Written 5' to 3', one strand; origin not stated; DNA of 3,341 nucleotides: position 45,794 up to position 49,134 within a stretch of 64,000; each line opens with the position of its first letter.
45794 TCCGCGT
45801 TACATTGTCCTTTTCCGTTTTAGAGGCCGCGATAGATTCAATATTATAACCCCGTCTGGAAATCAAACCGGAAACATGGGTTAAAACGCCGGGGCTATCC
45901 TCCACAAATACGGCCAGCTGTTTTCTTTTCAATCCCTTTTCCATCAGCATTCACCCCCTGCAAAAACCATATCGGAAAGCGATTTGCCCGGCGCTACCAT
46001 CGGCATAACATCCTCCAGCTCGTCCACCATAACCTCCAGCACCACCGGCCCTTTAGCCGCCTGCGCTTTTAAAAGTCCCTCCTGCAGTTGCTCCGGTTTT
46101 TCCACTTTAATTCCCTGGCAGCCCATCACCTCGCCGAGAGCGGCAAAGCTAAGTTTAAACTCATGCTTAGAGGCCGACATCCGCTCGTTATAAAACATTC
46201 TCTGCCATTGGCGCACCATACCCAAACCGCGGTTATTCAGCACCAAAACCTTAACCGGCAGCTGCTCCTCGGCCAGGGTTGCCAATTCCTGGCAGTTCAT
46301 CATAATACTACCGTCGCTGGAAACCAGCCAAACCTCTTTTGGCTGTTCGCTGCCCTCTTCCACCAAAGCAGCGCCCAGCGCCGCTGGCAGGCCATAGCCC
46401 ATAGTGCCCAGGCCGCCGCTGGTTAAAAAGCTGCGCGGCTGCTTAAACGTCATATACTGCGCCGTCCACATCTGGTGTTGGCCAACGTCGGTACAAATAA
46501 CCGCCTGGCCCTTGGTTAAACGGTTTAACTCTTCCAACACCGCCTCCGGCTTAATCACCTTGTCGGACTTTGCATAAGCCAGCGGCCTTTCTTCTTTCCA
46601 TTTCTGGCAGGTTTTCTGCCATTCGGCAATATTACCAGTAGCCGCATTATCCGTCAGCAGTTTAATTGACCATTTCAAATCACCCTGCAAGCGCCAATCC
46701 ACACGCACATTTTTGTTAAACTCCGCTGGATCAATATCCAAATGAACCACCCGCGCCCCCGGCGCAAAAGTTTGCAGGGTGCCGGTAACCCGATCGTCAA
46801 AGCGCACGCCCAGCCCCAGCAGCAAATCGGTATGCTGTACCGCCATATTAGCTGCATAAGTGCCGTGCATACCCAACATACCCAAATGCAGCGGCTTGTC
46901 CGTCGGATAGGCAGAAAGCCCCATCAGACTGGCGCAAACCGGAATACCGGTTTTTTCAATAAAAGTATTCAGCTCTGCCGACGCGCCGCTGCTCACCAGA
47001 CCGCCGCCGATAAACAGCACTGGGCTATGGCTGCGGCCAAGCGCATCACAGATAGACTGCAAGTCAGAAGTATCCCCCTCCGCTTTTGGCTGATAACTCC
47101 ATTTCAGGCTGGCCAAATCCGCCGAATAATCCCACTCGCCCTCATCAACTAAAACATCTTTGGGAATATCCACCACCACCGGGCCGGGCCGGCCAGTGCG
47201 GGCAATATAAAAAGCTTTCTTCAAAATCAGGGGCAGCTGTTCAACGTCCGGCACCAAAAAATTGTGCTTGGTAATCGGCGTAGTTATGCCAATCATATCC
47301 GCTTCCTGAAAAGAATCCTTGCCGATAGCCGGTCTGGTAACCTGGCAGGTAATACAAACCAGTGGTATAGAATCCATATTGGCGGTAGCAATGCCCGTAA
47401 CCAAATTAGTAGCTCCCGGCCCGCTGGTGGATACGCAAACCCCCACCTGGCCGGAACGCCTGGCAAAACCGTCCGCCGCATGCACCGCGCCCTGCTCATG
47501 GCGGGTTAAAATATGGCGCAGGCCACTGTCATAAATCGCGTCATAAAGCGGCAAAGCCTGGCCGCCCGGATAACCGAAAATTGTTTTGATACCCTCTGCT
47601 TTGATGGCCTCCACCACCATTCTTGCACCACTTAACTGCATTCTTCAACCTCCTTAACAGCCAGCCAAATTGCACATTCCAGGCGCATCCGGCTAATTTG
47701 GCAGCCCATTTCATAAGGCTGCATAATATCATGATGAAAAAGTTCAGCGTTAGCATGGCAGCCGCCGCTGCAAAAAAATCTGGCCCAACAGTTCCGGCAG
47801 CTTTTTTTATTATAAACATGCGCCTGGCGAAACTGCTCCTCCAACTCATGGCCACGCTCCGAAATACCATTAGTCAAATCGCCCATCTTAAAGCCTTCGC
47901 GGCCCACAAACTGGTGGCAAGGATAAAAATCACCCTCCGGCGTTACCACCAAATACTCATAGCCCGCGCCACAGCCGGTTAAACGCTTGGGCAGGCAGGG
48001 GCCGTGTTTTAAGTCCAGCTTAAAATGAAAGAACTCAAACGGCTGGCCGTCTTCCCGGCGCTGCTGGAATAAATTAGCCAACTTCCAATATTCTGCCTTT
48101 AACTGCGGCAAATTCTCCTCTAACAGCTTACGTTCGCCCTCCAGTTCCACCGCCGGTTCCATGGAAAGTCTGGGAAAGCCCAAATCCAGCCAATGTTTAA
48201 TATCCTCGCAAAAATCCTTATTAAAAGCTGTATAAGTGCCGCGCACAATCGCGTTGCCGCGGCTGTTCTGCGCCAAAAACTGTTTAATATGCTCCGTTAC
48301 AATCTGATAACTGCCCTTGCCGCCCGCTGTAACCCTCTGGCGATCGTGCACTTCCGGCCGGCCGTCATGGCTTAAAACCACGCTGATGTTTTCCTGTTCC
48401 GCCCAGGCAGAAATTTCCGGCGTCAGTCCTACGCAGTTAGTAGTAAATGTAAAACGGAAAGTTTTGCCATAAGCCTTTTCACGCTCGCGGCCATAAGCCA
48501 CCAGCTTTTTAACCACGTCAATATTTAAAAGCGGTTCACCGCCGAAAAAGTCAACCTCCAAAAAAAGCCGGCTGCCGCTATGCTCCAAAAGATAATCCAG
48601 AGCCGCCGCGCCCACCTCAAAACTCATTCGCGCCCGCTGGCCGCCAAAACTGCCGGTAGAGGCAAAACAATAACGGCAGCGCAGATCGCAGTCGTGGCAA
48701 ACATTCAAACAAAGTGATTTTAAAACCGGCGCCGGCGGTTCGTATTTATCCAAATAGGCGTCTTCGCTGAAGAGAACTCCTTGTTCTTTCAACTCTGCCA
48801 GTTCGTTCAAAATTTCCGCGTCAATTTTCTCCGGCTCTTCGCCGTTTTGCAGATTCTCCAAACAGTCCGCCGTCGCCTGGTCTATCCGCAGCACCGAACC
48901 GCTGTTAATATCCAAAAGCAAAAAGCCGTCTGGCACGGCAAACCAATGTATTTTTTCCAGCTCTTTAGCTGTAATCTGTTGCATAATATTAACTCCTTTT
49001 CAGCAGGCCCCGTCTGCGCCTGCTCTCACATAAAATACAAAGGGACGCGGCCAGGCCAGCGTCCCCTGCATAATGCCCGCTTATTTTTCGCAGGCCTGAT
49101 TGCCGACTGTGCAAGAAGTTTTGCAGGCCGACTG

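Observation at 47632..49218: Unlisted SCIFF ranthipeptide precursor with its radical-SAM/SPASM maturase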

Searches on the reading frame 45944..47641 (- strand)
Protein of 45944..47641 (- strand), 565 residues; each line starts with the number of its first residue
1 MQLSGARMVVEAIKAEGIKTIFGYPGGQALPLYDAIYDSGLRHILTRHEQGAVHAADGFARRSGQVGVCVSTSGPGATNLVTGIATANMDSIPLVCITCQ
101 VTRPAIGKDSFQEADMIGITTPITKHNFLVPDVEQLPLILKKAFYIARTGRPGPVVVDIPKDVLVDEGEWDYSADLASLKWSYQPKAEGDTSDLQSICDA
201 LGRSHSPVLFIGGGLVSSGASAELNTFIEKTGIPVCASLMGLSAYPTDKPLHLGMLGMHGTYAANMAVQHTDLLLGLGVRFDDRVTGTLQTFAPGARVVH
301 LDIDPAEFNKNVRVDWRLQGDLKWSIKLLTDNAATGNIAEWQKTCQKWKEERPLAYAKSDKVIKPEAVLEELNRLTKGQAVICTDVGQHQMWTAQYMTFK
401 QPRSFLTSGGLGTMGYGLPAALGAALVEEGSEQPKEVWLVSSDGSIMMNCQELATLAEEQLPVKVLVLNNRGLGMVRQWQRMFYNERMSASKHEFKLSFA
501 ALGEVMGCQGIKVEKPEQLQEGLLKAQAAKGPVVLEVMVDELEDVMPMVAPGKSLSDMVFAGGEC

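Call 3: search_protein_families(library=ncbifam, proteins=[window:45944-47641:-], max_evalue=0.01)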
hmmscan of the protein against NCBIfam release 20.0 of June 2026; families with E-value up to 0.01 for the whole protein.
window:45944-47641:- (565 aa): 55 families (the best 25 are shown)
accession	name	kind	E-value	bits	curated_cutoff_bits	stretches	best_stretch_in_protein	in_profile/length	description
TIGR00118.1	acolac_lg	equivalog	3.2e-222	739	538.35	1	3-559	1-554/557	biosynthetic-type acetolactate synthase large subunit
NF004710.0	PRK06048.1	equivalog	2.1e-213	709.9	976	1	2-559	7-557/561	acetolactate synthase large subunit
NF005228.0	PRK06725.1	equivalog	6.1e-212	704.8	991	1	3-560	16-566/571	acetolactate synthase large subunit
NF005824.0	PRK07710.1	equivalog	2.2e-207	689.9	976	1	2-559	16-568/573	acetolactate synthase large subunit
NF006319.0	PRK08527.1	equivalog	2.6e-204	679.8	905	1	1-561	2-560/565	acetolactate synthase large subunit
NF006524.0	PRK08978.1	equivalog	5.4e-204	678.5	738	1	4-559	2-544/548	acetolactate synthase 2 catalytic subunit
NF005860.0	PRK07789.1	equivalog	1.4e-195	651.2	881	1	2-561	33-600/615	acetolactate synthase large subunit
NF004919.0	PRK06276.1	equivalog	3e-195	649.9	866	1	4-560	2-558/582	acetolactate synthase large subunit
NF005651.0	PRK07418.1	subfamily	1.5e-194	647.7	942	1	2-559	18-579/617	acetolactate synthase large subunit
NF006581.0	PRK09107.1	equivalog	1.5e-191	637.7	974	1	2-561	10-575/595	acetolactate synthase 3 large subunit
NF005584.0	PRK07282.1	equivalog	8.4e-184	612.2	970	1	4-559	11-560/566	acetolactate synthase large subunit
NF005058.0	PRK06466.1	equivalog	7.3e-182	605.8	951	1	2-564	3-572/574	acetolactate synthase 3 large subunit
NF006525.0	PRK08979.1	equivalog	2.2e-181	604.1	1084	1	2-561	3-567/572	acetolactate synthase 3 large subunit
NF005409.0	PRK06965.1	equivalog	2.6e-179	597.5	1035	1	3-561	21-583/587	acetolactate synthase 3 catalytic subunit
NF005364.0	PRK06882.1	equivalog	1e-177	592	1083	1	2-561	3-567/574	acetolactate synthase 3 large subunit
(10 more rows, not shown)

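Call 4: search_protein_families(library=pfam, proteins=[window:45944-47641:-], max_evalue=0.01)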
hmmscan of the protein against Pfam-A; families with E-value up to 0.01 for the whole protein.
window:45944-47641:- (565 aa): 3 families
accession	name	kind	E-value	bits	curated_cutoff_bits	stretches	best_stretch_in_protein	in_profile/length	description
PF02775.26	TPP_enzyme_C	-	2.7e-51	173.8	21.9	1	385-537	1-151/151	Thiamine pyrophosphate enzyme, C-terminal TPP binding domain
PF00205.28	TPP_enzyme_M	-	3.5e-43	147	30.4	1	195-326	2-134/137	Thiamine pyrophosphate enzyme, central domain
PF02776.23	TPP_enzyme_N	-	3.6e-39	133.6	26.8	1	4-116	2-116/119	Thiamine pyrophosphate enzyme, N-terminal TPP binding domain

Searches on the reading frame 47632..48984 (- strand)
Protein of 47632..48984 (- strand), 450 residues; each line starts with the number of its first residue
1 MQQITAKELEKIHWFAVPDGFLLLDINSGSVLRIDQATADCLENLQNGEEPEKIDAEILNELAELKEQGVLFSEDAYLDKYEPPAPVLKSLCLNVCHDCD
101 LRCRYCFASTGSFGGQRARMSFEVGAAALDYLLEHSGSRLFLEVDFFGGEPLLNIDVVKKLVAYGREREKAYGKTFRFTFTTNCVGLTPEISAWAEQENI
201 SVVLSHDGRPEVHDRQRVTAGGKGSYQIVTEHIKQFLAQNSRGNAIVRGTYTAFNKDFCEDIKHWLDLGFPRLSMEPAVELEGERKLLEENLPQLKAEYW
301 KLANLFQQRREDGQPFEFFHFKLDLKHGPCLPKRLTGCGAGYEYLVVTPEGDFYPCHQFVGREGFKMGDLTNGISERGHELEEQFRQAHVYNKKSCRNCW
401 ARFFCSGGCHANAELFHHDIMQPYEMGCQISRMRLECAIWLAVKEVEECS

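Call 3: search_protein_families(library=ncbifam, proteins=[window:47632-48984:-], max_evalue=0.01)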
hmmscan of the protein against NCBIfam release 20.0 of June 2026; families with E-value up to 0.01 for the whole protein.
window:47632-48984:- (450 aa): 66 families (the best 25 are shown)
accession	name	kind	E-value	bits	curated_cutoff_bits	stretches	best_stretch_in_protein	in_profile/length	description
TIGR03974.1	rSAM_six_Cys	equivalog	3.8e-157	523.8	425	1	12-443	1-450/451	thioether cross-link-forming SCIFF peptide maturase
NF040492.1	not_ScfB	exception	4.1e-137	457.7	855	1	10-442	2-448/450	ScfB-related radical SAM/SPASM orphan maturase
NF047865.1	rSAM_PapB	equivalog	1.7e-74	251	340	1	88-423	2-330/330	PapB family radical SAM/SPASM ranthipeptide maturase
TIGR04064.1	rSAM_nif11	equivalog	1.1e-67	228.7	518.7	1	12-442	4-433/459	nif11-like peptide radical SAM maturase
TIGR03906.1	quino_hemo_SAM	equivalog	1.4e-63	215.2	453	1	13-433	4-438/467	quinohemoprotein amine dehydrogenase maturation protein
TIGR04068.1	rSAM_ocin_clost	equivalog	5e-49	167.4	500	2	12-238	2-234/462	Cys-rich peptide radical SAM maturase CcpM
TIGR04115.1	rSAM_Cxxx_rpt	equivalog_domain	8e-32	111.1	350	1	89-436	2-354/359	radical SAM peptide maturase, CXXX-repeat target family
TIGR04280.1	geopep_mat_rSAM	hypoth_equivalog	1.5e-31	109.9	400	2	18-236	16-230/428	geopeptide radical SAM maturase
NF035951.1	rSAM_RumMC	equivalog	1.1e-29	103.5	720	1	88-238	111-261/510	RumMC family radical SAM sactipeptide maturase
TIGR03978.1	rSAM_paired_1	equivalog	2.1e-29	102.6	370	1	96-407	90-415/466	His-Xaa-Ser system radical SAM maturase HxsB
NF038170.1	lachnocin_rSAM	equivalog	1.4e-26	93.4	550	1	88-241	75-228/440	lachnocin radical SAM maturase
TIGR03942.1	sulfatase_rSAM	equivalog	4.9e-25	88.4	349.45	1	96-421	8-336/363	anaerobic sulfatase maturase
NF038107.1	rSAM_NF038107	equivalog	3.8e-23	82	600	2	95-249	91-246/444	Cys-every-fifth radical SAM/SPASM peptide maturase CefB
TIGR04463.1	rSAM_vs_C_rich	equivalog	2.8e-22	79.1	525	2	97-240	90-231/438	TIGR04463 family radical SAM/SPASM RiPP maturase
NF041298.1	rSAM_mat_DynA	equivalog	1.2e-21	77.1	450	2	96-242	8-152/356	dynobactin maturation radical SAM/SPASM protein DynA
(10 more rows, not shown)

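Call 4: search_protein_families(library=pfam, proteins=[window:47632-48984:-], max_evalue=0.01)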
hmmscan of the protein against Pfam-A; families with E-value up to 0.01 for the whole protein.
window:47632-48984:- (450 aa): 3 families
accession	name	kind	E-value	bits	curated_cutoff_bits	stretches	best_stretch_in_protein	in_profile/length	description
PF04055.27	Radical_SAM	-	1.2e-09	39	29.5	1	94-243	2-143/166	Radical SAM superfamily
PF13353.11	Fer4_12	-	4.4e-08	34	22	1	95-180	11-91/137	4Fe-4S single cluster domain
PF13186.11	SPASM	-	3.1e-06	27.8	21.5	1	338-400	1-67/67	Iron-sulfur cluster-binding domain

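Call 7: search_solved_structures(query=window:47632-48984:-, show_alignments=1)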
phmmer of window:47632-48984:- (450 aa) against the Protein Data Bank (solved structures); distinct sequences matched with E-value up to 0.001: 5.
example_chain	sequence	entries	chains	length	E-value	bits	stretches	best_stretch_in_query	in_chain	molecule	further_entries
5wgg_A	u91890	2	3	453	6.9e-135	453.5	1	10-445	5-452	Radical SAM domain protein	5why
8vpo_A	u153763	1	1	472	5.6e-11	45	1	87-434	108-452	Radical SAM core domain-containing protein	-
9gm3_A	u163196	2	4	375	1.7e-05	26.9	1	87-232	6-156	ChlB radical SAM domain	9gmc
6c8v_A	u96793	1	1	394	0.00011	24.2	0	332-432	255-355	Coenzyme PQQ synthesis protein E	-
5v1q_A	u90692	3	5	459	0.00048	22.1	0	336-412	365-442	Radical SAM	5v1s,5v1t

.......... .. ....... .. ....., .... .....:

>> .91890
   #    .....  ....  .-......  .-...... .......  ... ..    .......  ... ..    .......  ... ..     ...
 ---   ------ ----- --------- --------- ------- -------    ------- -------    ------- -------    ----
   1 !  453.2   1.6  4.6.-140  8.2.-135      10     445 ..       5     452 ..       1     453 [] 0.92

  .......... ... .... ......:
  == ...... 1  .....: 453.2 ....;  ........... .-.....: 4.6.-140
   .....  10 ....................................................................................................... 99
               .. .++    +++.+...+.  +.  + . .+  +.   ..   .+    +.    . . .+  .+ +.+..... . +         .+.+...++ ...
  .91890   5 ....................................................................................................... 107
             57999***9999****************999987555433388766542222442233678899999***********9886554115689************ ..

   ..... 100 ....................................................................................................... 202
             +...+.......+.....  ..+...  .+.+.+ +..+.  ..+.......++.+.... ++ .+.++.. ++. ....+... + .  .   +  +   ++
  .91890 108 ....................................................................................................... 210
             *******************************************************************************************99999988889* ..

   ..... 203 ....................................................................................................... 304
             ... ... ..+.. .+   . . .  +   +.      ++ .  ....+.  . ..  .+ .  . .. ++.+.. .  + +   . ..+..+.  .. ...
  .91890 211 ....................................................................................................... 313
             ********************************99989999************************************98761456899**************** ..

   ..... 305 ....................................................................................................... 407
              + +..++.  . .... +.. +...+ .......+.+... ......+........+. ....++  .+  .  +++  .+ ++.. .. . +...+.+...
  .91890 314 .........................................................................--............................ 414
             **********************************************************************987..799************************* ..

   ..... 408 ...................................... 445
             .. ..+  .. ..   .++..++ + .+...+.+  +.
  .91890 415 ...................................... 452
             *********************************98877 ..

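Call 9: find_related_loci(query=window:47632-48984:-, collection=genome_contigs, flank=5000)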
Query window:47632-48984:- (450 aa) in genome_contigs; peptide patterns used: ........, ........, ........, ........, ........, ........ (x = any residue, [..] = any of these).
49 stretches matched a pattern; 17 encode a relative of the query (tblastn E <= 1e-3); 17 distinct loci.
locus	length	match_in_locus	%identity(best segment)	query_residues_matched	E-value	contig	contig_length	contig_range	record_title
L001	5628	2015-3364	88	1-450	0e+0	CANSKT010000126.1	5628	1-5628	MAG TPA_asm: uncultured Peptococcaceae bacterium isolate SRR15633974_bin.16_metawrap_v1.3_MAG genome assembly, contig: N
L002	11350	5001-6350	88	1-450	0e+0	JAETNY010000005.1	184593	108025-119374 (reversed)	MAG: Bacillota bacterium isolate S11_Bin2 scaffold_32, whole genome shotgun sequence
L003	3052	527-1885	82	1-447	0e+0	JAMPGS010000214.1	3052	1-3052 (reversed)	MAG: Clostridium sp. isolate NALB_7961_37 Scaffold_#214__SCF_214___3052_bp, whole genome shotgun sequence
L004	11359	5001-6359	82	1-447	0e+0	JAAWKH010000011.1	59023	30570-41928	MAG: Peptococcaceae bacterium isolate ABMPRH_86_1 SL341413_scaffold_519, whole genome shotgun sequence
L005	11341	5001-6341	79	1-447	0e+0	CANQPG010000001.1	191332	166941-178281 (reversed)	MAG: uncultured Peptococcaceae bacterium isolate Lapin-012__bin31 genome assembly, contig: Lapin-012__NODE_77_length_191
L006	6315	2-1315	78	10-447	0e+0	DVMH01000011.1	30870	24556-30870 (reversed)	MAG TPA_asm: Candidatus Avidehalobacter gallistercoris isolate 2830 CHK33__C171848_L30870_ERR2241698, whole genome shotg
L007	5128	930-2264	75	3-447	0e+0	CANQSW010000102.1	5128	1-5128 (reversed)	MAG: uncultured Peptococcaceae bacterium isolate Lapin-032__bin47 genome assembly, contig: Lapin-032__NODE_20284_length_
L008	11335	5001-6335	54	4-443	4e-163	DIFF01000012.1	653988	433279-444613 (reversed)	MAG TPA_asm: Peptococcaceae bacterium UBA5755 UBA5755_contig_2852, whole genome shotgun sequence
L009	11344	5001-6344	46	4-441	6e-126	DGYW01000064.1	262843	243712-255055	MAG TPA_asm: Firmicutes bacterium UBA4996 UBA4996_contig_1489, whole genome shotgun sequence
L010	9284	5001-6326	44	12-444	5e-117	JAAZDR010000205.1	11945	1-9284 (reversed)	MAG: Bacillota bacterium isolate AS09scLD_172 282302_AS09, whole genome shotgun sequence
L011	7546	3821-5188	41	7-444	4e-112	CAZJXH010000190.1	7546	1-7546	MAG TPA_asm: uncultured Oscillospiraceae bacterium isolate SRP302447_co2_281 genome assembly, contig: NODE_27391_length_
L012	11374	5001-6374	39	2-440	4e-106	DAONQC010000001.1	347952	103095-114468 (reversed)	MAG TPA_asm: Clostridia bacterium isolate AMR_MDS_4340 NODE_3_length_347952_cov_9.825647, whole genome shotgun sequence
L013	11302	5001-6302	41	22-448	8e-103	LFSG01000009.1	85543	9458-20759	MAG: Clostridiales bacterium DTU072 scaffold8712, whole genome shotgun sequence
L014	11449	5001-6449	38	21-448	1e-99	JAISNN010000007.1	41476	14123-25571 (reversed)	MAG: Clostridiales bacterium isolate Im510_bin91 k119_662337, whole genome shotgun sequence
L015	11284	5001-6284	40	56-448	2e-95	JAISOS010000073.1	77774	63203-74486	MAG: Clostridiales bacterium isolate Iy174_bin51 k119_1364413, whole genome shotgun sequence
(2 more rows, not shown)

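Call 43: find_encoding_contigs(protein=window:47632-48984:-, flank=3000, max_places=3)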
Protein window:47632-48984:- (450 aa): 9 contigs read that carry it; 3 places shown.
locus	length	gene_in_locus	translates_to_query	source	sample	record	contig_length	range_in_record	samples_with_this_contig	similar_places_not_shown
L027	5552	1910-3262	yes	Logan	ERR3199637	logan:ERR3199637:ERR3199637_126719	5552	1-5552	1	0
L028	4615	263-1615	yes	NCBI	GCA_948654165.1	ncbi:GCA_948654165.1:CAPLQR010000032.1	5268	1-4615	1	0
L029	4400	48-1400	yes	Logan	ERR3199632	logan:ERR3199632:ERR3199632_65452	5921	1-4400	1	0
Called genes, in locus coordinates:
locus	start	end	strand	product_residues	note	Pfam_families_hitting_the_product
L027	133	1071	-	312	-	-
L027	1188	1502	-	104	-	-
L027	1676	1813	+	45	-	PF13165:SCIFF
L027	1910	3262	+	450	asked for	PF04055:Radical_SAM, PF13353:Fer4_12, PF13186:SPASM (weak)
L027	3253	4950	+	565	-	PF02776:TPP_enzyme_N, PF00205:TPP_enzyme_M, PF02775:TPP_enzyme_C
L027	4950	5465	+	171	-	PF01842:ACT, PF13291:ACT_4, PF22629:ACT_AHAS_ss, PF13710:ACT_5, PF10369:ALS_ss_C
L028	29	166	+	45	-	PF13165:SCIFF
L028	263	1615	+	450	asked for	PF04055:Radical_SAM, PF13353:Fer4_12, PF13186:SPASM (weak)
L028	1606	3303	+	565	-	PF02776:TPP_enzyme_N, PF00205:TPP_enzyme_M, PF02775:TPP_enzyme_C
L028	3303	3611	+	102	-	-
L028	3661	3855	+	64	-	PF10369:ALS_ss_C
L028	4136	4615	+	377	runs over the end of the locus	?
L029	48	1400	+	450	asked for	PF04055:Radical_SAM, PF13353:Fer4_12, PF13186:SPASM (weak)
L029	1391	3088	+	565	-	PF02776:TPP_enzyme_N, PF00205:TPP_enzyme_M, PF02775:TPP_enzyme_C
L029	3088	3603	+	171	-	PF01842:ACT, PF13291:ACT_4, PF22629:ACT_AHAS_ss, PF13710:ACT_5, PF10369:ALS_ss_C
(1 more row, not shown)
